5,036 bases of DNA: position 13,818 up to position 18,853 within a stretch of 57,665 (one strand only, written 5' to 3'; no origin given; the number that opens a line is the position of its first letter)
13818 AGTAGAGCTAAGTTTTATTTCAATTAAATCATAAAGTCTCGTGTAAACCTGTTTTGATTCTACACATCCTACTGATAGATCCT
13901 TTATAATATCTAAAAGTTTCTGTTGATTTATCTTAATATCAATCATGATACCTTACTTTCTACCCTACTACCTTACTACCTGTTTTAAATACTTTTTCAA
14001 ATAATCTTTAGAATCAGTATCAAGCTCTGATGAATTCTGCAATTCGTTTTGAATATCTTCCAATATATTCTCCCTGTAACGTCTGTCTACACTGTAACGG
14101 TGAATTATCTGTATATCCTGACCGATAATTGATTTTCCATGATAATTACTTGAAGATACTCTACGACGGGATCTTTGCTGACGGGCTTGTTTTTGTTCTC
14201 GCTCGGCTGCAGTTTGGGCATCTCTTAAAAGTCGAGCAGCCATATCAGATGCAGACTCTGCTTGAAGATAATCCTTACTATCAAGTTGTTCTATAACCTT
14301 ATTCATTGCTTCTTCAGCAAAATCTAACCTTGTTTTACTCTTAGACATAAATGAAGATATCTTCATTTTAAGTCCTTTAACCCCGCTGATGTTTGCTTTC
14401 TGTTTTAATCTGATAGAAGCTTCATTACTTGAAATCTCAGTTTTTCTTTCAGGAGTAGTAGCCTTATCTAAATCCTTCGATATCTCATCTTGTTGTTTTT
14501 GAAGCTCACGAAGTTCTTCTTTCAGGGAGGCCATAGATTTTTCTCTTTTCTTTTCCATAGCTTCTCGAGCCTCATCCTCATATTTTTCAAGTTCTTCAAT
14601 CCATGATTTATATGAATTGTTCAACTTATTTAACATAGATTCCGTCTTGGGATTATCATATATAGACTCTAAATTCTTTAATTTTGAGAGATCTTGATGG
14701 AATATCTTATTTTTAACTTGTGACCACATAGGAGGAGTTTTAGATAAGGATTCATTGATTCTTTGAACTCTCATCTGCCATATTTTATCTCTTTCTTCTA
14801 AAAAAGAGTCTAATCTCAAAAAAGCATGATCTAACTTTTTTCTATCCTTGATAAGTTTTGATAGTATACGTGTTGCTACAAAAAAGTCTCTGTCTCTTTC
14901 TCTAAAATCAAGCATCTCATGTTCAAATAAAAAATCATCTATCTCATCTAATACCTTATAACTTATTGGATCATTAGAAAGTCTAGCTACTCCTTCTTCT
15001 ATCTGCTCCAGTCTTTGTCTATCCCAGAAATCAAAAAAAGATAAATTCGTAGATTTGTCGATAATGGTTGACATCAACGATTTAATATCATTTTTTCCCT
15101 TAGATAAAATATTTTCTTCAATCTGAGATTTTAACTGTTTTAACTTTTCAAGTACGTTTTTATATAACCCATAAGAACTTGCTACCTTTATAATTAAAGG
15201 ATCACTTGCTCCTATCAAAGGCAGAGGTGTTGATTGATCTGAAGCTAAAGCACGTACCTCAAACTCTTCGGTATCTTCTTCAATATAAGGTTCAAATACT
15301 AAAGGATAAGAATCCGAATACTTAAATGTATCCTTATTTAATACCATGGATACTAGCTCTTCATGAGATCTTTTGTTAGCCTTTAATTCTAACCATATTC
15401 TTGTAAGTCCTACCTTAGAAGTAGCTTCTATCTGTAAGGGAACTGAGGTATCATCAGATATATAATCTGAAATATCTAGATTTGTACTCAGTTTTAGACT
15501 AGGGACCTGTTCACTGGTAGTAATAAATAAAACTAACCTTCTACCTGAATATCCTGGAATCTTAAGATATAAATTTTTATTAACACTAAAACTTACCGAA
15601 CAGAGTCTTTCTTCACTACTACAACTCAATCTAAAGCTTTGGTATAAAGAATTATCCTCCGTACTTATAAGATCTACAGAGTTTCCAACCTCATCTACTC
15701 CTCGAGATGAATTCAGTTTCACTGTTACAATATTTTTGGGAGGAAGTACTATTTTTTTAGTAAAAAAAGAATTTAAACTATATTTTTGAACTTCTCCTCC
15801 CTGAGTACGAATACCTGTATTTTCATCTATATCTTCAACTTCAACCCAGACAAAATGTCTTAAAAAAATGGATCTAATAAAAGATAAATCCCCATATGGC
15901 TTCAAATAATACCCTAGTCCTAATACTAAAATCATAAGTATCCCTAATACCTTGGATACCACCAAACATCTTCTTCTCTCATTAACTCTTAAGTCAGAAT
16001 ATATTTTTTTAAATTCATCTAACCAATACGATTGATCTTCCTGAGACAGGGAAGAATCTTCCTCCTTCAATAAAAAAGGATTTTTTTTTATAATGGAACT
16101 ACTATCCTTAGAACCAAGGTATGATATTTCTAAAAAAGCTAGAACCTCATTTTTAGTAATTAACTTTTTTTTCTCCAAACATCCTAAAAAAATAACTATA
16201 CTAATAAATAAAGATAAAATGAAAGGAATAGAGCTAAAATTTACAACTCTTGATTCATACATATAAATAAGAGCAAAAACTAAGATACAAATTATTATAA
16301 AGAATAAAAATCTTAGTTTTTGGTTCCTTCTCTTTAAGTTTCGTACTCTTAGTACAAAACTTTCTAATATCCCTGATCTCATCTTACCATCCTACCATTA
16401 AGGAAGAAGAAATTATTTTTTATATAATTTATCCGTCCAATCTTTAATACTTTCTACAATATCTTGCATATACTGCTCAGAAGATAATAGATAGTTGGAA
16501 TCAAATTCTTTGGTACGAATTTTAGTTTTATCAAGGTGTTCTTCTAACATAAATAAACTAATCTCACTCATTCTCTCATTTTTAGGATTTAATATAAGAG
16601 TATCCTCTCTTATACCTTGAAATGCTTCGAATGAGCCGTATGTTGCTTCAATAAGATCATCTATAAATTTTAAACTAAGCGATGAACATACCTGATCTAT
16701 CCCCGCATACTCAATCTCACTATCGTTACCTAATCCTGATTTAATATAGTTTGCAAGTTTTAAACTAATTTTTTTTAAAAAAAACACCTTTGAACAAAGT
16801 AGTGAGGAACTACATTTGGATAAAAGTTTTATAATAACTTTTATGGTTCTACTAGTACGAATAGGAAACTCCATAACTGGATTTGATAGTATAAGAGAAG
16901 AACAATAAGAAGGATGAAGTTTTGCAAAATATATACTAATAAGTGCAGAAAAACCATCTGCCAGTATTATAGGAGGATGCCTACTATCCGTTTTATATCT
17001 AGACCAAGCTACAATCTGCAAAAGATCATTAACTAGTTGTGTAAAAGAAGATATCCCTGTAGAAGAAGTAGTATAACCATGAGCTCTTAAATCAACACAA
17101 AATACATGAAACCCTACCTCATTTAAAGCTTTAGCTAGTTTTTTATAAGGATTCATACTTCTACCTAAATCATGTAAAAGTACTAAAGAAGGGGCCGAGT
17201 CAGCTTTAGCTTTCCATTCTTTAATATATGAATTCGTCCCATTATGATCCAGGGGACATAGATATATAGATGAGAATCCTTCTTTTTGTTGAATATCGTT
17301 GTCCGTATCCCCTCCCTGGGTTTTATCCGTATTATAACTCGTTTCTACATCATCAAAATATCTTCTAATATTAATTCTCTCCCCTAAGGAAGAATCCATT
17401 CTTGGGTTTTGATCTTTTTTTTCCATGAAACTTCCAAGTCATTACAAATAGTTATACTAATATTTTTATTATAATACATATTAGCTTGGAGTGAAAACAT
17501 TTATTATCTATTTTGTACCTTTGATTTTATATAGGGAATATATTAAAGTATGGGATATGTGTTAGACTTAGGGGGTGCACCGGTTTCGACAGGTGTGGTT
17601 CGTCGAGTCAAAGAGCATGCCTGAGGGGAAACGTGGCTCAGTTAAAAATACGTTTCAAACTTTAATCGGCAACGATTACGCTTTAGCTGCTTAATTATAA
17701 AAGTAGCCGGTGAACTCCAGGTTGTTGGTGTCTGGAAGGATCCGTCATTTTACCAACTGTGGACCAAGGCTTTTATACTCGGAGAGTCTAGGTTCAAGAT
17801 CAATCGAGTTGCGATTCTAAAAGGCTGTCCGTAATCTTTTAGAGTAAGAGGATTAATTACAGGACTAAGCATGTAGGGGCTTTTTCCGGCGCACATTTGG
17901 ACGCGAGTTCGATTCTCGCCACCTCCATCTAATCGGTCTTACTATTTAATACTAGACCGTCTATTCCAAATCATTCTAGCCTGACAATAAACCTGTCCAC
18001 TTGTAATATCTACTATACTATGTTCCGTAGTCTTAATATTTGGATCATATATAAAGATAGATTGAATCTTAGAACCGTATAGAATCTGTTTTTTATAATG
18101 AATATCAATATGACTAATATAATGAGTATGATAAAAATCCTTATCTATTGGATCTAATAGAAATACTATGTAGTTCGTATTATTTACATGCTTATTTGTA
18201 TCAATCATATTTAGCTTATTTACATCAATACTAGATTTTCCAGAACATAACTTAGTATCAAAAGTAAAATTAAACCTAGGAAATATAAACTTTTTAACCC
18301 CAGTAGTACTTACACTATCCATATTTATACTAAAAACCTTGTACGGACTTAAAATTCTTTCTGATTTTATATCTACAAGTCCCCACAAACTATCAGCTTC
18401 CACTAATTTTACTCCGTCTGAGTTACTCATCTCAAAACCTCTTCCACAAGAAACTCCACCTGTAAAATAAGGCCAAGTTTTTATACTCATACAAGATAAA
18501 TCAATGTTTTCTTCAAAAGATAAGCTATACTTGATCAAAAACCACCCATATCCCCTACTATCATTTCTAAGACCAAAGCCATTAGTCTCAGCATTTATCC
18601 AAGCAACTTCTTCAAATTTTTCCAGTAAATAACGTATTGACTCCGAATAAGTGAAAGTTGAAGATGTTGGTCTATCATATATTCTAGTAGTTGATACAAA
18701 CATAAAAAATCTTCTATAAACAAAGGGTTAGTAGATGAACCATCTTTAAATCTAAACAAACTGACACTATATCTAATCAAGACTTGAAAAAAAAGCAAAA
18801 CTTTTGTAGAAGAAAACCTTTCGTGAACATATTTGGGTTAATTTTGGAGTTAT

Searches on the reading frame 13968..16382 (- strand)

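Call 6: search_protein_families(library=pfam, proteins=[window:13968-16382:-], max_evalue=0.001)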
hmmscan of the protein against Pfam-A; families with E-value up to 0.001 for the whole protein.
window:13968-16382:- (804 aa): 0 families

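Call 24: search_protein_families(library=ncbifam, proteins=[window:13968-16382:-], max_evalue=0.1)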
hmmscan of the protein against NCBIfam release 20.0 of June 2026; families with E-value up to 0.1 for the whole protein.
window:13968-16382:- (804 aa): 2 families
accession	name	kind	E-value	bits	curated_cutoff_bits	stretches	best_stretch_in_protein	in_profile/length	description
NF033885.1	conj_TraP_IncI1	equivalog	0.00076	19.3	135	1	562-669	55-168/217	conjugal transfer protein TraP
TIGR04091.1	LTA_dltB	equivalog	0.01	15.1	375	1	17-99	46-126/380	D-alanyl-lipoteichoic acid biosynthesis protein DltB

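Call 105: search_protein_families(library=pfam, proteins=[window:13968-16382:-], max_evalue=0.5)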
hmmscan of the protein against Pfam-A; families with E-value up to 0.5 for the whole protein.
window:13968-16382:- (804 aa): 1 family
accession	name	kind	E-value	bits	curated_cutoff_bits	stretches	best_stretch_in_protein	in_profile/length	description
PF17184.9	Rit1_C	-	0.014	15.2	27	1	540-641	97-181/271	Rit1 N-terminal domain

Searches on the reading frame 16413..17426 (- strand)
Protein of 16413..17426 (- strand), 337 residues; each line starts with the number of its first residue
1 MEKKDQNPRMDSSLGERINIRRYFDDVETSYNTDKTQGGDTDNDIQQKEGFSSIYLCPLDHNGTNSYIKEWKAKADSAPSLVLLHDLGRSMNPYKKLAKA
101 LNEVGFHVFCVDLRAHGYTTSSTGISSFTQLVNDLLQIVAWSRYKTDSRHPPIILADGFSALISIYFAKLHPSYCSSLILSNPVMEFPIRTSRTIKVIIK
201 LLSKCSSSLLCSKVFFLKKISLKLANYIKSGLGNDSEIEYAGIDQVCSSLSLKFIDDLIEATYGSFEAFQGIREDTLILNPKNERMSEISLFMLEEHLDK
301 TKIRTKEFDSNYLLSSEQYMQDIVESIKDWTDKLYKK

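Call 6: search_protein_families(library=pfam, proteins=[window:16413-17426:-], max_evalue=0.001)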
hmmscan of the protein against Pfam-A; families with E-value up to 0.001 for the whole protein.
window:16413-17426:- (337 aa): 2 families
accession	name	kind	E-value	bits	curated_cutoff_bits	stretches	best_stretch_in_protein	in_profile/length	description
PF12146.15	Hydrolase_4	-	1.9e-16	60.5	27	1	80-211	6-139/239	Serine aminopeptidase, S33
PF00561.26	Abhydrolase_1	-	4.1e-09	36.9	25.8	1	79-186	1-107/245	alpha/beta hydrolase fold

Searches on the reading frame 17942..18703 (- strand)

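Call 6: search_protein_families(library=pfam, proteins=[window:17942-18703:-], max_evalue=0.001)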
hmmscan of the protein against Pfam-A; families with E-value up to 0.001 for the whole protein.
window:17942-18703:- (253 aa): 2 families
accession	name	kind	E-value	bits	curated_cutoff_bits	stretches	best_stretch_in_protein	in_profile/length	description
PF20791.3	Acyl-ACP_TE_C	-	3.1e-15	56.6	21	1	167-247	19-100/101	Acyl-ACP thioesterase C-terminal domain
PF01643.23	Acyl-ACP_TE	-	1.8e-06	28.2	23.7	1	22-117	22-120/131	Acyl-ACP thioesterase N-terminal domain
